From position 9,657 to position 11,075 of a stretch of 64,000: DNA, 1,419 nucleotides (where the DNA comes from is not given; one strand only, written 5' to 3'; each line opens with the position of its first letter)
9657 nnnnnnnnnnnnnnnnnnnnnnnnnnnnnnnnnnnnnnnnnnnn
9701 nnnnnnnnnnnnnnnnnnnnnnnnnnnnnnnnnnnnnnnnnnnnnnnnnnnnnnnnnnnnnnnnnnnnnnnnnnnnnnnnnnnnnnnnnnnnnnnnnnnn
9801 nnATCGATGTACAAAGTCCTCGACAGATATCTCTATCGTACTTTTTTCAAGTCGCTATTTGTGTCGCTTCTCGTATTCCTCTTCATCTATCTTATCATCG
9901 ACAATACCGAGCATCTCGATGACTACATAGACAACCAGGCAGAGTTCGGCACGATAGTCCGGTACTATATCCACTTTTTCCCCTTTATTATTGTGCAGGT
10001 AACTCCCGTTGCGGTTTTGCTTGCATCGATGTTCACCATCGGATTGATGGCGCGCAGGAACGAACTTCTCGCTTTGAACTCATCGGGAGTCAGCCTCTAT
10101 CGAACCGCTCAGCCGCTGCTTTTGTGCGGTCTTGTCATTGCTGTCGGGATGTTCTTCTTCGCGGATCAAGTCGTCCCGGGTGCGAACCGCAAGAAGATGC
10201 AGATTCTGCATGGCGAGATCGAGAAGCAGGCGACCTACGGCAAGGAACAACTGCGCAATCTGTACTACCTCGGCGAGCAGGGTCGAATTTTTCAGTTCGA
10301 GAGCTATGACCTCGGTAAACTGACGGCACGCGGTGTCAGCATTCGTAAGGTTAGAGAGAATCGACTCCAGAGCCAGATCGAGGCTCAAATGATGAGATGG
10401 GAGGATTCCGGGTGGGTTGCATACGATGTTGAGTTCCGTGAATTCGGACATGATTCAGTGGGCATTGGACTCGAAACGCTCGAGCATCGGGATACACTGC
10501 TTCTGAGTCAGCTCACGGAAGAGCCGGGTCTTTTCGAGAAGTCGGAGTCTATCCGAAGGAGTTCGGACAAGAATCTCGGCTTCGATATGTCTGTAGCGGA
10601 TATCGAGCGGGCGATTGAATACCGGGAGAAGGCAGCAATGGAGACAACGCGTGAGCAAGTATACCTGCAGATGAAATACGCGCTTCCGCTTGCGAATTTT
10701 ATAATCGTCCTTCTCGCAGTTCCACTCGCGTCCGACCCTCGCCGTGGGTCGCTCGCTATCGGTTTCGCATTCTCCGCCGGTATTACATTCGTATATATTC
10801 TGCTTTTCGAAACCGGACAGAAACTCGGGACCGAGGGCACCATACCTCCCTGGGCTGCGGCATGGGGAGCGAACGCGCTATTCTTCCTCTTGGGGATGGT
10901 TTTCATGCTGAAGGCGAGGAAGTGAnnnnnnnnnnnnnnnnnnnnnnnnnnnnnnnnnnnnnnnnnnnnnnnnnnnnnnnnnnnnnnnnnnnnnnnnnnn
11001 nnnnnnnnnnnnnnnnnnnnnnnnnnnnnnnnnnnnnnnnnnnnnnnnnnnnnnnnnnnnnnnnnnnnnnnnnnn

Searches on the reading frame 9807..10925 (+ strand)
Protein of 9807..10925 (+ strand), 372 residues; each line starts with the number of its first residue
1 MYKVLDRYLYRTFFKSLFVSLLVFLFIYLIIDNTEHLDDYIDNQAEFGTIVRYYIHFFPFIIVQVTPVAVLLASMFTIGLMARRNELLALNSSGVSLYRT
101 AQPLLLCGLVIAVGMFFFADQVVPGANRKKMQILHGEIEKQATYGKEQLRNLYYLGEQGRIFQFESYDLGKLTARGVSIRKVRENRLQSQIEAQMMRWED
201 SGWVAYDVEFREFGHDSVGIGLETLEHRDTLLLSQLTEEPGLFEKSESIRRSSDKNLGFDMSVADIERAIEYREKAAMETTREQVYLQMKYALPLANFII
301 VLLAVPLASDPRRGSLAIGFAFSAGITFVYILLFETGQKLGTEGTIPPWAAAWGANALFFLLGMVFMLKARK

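Call 15: search_protein_families(library=pfam, proteins=[window:9807-10925:+])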
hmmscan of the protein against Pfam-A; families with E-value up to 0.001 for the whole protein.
window:9807-10925:+ (372 aa): 1 family
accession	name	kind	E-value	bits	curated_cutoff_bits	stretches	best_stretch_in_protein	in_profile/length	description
PF03739.19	LptF_LptG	-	2.2e-72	244.5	27.9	1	7-368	1-352/353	Lipopolysaccharide export system permease LptF/LptG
